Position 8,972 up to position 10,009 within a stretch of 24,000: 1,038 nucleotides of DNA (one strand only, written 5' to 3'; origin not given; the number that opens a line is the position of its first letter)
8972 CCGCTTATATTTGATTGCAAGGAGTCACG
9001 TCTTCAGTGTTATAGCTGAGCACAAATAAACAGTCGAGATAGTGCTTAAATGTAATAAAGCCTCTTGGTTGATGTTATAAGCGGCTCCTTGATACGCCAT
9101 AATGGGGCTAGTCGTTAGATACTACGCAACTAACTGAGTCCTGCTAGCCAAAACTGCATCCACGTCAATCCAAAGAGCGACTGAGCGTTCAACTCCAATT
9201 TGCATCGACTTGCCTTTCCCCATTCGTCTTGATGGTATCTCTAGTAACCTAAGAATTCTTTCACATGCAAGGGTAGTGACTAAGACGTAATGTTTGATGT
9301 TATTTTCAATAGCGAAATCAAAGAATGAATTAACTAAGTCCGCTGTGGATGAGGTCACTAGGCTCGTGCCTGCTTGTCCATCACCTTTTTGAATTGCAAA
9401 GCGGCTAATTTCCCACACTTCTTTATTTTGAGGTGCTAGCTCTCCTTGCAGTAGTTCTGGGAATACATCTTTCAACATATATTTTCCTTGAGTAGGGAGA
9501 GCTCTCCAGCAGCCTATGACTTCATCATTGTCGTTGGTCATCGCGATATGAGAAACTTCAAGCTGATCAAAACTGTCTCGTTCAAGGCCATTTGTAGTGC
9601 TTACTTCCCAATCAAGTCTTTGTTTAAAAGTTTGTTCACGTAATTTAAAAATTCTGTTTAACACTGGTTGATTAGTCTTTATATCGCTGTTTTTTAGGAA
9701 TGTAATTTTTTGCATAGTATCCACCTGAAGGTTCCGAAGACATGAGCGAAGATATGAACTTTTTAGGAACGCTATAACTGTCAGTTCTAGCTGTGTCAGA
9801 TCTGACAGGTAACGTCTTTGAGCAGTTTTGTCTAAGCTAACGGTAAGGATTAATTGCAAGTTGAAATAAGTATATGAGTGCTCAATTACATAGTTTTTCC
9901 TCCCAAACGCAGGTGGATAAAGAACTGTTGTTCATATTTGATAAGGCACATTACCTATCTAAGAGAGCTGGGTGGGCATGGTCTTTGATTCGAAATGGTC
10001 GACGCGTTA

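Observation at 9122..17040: AHL quorum-sensing module physically coupled to a class III lanthipeptide operon in a gammaproteobacterial island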

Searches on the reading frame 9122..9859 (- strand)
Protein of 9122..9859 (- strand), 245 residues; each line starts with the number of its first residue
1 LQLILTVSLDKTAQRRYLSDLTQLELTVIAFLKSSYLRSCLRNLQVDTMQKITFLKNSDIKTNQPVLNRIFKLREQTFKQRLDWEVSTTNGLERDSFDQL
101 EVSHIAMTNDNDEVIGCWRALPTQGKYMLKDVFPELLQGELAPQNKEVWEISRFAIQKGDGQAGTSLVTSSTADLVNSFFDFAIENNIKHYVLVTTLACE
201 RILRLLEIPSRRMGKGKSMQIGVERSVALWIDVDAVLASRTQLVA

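Call 4: search_protein_families(library=pfam, proteins=[window:9122-9859:-], max_evalue=0.01)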
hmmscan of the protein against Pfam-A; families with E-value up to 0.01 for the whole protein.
window:9122-9859:- (245 aa): 3 families
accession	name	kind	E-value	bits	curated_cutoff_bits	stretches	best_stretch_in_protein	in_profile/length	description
PF00765.23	Autoind_synth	-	2.3e-30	105.9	24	1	66-234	9-176/183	Autoinducer synthase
PF13444.12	Acetyltransf_5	-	6.4e-08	33.7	22.4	1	73-158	1-89/102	Acetyltransferase (GNAT) domain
PF21926.2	FeeM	-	1.6e-05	25.2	27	1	70-162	2-94/158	N-acyl amino acid synthase FeeM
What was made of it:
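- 9122..9715 (-): luxI, a LasI-like acyl-homoserine-lactone synthase of 197 aa (the mechanical ORF extends to 9859). Pfam Autoind_synth scores 2.3e-30 (call 4).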

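Call 5: search_protein_families(library=ncbifam, proteins=[window:9122-9859:-], max_evalue=0.01)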
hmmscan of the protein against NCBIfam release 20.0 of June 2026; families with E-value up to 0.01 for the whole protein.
window:9122-9859:- (245 aa): 3 families
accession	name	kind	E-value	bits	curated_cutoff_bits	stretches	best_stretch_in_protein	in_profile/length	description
NF010408.0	PRK13834.1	subfamily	3.7e-32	111.5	292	1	49-235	1-185/207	acyl-homoserine-lactone synthase TraI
NF052393.1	AHserLSynTraI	equivalog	2.1e-28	99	250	1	52-233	3-183/212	acyl-homoserine-lactone synthase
TIGR03694.1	exosort_acyl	subfamily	5e-08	32.7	111.95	1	64-158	16-121/241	PEP-CTERM/exosortase system-associated acyltransferase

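Call 45: search_solved_structures(query=window:9122-9715:-, max_evalue=0.001, show_alignments=1)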
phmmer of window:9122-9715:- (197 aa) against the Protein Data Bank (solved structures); distinct sequences matched with E-value up to 0.001: 7.
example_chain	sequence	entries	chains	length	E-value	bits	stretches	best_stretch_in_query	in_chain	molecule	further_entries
1ro5_A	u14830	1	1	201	2e-33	118.9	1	16-187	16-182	Autoinducer synthesis protein lasI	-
3p2f_A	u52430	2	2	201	4.6e-22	81.9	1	24-189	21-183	AHL synthase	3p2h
6wns_A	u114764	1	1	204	3.2e-08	36.8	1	12-117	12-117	Acyl-homoserine-lactone synthase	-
5w8c_A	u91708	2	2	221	4.7e-08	36.2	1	16-115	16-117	Autoinducer synthase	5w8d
5w8a_A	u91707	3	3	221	4.7e-08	36.2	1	16-115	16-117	Autoinducer synthase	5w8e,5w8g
6wn0_A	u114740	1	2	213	1.1e-07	35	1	18-116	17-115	4-coumaroyl-homoserine lactone synthase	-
1k4j_A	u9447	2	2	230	0.00072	22.6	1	20-56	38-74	acyl-homoserinelactone synthase EsaI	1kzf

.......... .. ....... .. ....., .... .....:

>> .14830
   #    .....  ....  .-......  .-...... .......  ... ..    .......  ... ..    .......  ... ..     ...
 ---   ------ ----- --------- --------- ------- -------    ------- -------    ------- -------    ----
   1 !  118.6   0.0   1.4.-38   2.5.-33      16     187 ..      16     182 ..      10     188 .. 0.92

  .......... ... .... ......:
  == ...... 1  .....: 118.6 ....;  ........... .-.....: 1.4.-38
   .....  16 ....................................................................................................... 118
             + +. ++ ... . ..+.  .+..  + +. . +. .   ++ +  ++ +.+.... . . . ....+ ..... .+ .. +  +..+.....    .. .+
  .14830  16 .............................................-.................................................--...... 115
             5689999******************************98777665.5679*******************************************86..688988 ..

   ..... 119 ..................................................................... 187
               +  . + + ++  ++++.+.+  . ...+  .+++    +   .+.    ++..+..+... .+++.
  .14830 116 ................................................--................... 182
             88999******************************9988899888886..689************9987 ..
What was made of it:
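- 9122..9715 (-): The best solved relative is LasI (1ro5), at 2e-33 (call 45).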
